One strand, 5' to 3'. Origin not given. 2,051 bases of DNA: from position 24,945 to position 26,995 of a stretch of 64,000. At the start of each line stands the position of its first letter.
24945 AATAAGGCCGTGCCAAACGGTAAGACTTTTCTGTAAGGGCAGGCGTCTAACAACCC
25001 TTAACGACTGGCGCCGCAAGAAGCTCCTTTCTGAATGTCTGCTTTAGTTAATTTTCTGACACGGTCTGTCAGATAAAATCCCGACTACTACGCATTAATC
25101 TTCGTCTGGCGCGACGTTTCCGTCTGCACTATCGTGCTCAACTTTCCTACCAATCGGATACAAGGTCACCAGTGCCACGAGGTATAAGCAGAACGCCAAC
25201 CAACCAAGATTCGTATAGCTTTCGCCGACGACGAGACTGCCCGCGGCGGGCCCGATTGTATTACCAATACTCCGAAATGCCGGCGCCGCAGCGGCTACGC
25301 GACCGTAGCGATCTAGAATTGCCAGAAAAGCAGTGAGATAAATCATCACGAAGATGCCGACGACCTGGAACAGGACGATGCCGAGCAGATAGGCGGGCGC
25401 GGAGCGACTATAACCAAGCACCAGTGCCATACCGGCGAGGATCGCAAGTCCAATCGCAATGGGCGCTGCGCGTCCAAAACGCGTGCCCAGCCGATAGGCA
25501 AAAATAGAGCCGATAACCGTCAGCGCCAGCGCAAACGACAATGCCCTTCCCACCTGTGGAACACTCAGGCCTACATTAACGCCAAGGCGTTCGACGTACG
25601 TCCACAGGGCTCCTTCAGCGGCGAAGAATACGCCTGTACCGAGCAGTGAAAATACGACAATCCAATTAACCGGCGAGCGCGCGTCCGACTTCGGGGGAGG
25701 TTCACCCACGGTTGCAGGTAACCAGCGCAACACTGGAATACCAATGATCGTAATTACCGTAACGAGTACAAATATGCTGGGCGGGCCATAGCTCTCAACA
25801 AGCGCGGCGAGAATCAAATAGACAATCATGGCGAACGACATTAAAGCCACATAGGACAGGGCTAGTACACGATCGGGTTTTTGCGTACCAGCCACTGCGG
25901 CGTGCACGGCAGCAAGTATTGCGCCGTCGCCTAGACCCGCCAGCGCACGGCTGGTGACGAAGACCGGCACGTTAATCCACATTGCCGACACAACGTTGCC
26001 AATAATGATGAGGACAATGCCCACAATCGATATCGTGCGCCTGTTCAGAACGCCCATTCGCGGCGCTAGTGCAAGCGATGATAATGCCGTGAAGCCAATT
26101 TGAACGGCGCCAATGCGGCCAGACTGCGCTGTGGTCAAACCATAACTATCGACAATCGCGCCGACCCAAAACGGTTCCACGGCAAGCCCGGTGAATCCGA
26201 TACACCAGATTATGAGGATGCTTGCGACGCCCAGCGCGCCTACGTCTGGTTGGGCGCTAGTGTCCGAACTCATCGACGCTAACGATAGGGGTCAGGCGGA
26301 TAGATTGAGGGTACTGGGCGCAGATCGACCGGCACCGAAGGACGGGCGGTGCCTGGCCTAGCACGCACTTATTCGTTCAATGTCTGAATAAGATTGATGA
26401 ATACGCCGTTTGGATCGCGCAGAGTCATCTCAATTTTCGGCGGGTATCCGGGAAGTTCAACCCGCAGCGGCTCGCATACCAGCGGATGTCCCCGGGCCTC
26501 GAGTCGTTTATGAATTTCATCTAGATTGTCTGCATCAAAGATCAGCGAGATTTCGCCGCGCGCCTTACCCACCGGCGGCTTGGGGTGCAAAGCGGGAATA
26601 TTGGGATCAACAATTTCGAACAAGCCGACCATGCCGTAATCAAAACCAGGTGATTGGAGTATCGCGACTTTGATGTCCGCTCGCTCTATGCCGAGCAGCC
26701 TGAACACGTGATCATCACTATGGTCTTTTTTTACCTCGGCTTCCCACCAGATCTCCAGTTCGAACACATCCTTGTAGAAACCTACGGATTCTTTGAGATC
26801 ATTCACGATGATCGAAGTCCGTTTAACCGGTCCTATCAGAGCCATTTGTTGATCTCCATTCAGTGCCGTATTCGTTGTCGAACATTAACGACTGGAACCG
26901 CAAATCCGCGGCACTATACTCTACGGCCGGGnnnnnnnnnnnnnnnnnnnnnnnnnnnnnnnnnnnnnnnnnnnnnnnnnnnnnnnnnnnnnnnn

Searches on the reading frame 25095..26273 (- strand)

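Call 9: search_protein_families(library=pfam, proteins=[window:25095-26273:-], max_evalue=0.0001)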
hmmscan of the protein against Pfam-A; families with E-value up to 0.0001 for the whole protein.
window:25095-26273:- (392 aa): 1 family
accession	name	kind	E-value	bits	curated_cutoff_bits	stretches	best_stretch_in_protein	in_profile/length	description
PF07690.21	MFS_1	-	1.7e-25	90.1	33.4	2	21-345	4-346/347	Major Facilitator Superfamily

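Call 77: search_protein_families(library=ncbifam, proteins=[window:25095-26273:-], max_evalue=0.00001)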
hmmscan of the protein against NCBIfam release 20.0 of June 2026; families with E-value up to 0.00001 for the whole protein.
window:25095-26273:- (392 aa): 1 family
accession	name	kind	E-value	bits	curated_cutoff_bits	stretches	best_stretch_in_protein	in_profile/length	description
TIGR00895.1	2A0115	subfamily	9.3e-08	31.4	418.55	1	15-186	19-193/398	aromatic acid/H+ symport family MFS transporter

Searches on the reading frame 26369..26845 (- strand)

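Call 10: search_protein_families(library=pfam, proteins=[window:26369-26845:-], max_evalue=0.0001)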
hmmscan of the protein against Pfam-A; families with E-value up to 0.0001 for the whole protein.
window:26369-26845:- (158 aa): 1 family
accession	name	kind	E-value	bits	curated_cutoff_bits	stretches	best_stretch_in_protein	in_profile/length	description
PF00903.31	Glyoxalase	-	4.6e-07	30.7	20.6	1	9-150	4-119/121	Glyoxalase/Bleomycin resistance protein/Dioxygenase superfamily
